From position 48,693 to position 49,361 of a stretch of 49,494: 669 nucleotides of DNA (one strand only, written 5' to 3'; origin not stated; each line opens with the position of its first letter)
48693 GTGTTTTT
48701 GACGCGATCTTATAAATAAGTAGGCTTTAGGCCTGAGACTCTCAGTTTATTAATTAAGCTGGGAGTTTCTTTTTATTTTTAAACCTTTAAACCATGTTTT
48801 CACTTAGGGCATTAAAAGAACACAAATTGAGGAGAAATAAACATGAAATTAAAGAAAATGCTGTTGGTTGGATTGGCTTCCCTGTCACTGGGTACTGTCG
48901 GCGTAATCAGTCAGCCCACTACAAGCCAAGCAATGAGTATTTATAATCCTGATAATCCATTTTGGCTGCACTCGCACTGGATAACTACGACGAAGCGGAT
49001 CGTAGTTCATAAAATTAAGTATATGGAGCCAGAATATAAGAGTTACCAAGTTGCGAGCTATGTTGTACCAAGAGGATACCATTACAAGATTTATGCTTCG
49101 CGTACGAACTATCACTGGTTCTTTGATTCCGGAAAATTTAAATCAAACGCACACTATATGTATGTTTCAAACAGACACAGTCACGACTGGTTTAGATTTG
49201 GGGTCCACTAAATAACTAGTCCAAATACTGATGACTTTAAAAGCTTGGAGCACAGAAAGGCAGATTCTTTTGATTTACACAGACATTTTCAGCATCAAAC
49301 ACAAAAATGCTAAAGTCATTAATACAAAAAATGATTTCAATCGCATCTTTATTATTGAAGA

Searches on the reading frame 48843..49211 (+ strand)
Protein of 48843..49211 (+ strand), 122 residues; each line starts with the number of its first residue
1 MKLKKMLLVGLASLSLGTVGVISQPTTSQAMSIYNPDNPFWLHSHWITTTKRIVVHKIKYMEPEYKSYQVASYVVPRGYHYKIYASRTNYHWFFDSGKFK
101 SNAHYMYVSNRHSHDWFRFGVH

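Call 28: search_protein_families(library=pfam, proteins=[window:48843-49211:+], max_evalue=0.01)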
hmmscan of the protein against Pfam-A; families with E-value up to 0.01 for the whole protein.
window:48843-49211:+ (122 aa): 0 families

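Call 81: search_protein_families(library=phrogs, proteins=[window:48843-49208:+], max_evalue=0.001)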
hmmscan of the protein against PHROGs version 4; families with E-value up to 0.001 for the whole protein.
window:48843-49208:+ (122 aa): 1 family
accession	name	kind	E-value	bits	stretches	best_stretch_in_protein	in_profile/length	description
phrog_21170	-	unknown function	2.2e-06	29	1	5-118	4-107/109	-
